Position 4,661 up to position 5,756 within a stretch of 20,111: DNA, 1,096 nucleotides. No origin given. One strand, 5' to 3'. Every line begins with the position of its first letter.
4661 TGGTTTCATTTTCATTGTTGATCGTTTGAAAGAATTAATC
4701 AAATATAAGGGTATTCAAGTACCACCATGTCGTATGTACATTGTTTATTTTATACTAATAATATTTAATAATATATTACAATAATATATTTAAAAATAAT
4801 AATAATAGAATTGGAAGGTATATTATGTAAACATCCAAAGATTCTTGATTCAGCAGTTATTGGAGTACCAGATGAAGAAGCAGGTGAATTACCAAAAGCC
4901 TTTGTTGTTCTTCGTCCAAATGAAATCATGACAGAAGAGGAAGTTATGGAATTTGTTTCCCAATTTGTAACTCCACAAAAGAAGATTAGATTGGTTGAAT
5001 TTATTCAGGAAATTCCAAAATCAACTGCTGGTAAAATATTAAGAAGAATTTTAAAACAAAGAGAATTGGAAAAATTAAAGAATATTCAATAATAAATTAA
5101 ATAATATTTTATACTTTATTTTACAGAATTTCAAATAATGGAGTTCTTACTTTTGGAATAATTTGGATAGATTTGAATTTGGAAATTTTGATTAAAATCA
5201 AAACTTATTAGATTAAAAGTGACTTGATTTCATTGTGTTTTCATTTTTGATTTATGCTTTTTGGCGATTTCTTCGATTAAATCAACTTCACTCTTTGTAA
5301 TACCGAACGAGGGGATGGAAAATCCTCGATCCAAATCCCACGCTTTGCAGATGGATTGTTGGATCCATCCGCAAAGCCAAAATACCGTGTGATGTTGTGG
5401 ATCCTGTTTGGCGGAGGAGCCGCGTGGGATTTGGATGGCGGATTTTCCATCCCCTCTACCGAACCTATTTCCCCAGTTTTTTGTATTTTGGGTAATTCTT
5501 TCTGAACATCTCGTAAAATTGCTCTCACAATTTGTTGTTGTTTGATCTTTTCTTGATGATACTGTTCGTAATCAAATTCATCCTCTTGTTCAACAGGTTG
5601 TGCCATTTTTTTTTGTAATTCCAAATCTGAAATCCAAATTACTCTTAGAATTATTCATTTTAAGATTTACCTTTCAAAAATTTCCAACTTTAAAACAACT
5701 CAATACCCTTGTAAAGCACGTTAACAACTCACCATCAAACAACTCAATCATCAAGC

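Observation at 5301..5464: MITE-like transposon copy with perfect 8-bp target-site duplication inserted in-frame into a small ORF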

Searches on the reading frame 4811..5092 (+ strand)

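Call 37: search_protein_families(library=pfam, proteins=[window:4811-5092:+], max_evalue=0.01)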
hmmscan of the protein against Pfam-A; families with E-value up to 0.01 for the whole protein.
window:4811-5092:+ (93 aa): 1 family
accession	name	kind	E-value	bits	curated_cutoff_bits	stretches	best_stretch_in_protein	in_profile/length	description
PF13193.12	AMP-binding_C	-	1.2e-17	65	24.5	1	1-75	2-76/76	AMP-binding enzyme C-terminal domain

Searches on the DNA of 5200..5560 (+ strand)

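Call 49: search_rna_families(source=window, start=5200, end=5560, threshold=evalue, max_evalue=10)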
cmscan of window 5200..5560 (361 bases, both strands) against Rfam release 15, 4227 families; matches with E-value up to 10: 3.
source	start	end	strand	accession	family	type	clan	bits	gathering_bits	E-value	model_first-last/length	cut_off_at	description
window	5297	5471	-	RF04173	MIR847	Gene; miRNA;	-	25.5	184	0.0021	1-164/164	no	MIR847 microRNA precursor family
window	5215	5295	-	RF04245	MIR169_7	Gene; miRNA;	CL00098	15.9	44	3.8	1-85/85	no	MIR169_7 microRNA precursor family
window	5215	5267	-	RF00112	CyaR_RyeE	Gene; sRNA;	-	14.3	47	8.1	1-85/85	no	CyaR/Rye RNA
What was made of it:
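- No match to any Rfam family beyond a generic hairpin hit, 25 bits against a threshold of 184 (call 49). A weak Rfam hit to a plant miRNA precursor model (call 49). The Rfam score is 25 bits against a gathering threshold of 184 (call 49).
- Tried and rejected: Rfam at a permissive threshold gave only a sub-threshold miRNA-precursor hit, which reflects the hairpin shape (call 49).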

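Call 67: search_dna_similar(query=window:5301-5464:+, collection=plasmids, mode=distant, max_evalue=0.01, max_rows=5)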
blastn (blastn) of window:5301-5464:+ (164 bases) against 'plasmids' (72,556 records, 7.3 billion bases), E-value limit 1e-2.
No match.

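Call 68: search_dna_similar(query=window:5301-5464:+, collection=phages, mode=distant, max_evalue=0.01, max_rows=5)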
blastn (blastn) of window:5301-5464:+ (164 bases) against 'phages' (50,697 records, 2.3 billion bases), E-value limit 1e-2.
No match.
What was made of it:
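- Tried and rejected: Plasmid and phage BLAST searches found no match (calls 67, 68).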

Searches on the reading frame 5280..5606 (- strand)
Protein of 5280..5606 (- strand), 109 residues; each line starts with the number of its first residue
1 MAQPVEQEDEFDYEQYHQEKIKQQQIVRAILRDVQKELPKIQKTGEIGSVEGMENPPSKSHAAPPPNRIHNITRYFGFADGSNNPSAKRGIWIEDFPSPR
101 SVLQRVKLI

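Call 11: search_protein_families(library=pfam, proteins=[window:5280-5606:-], max_evalue=10)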
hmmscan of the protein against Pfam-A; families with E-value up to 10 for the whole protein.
seq(109 aa): 0 families
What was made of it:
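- Tried and rejected: Pfam gave nothing for any version of the small protein (call 11).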
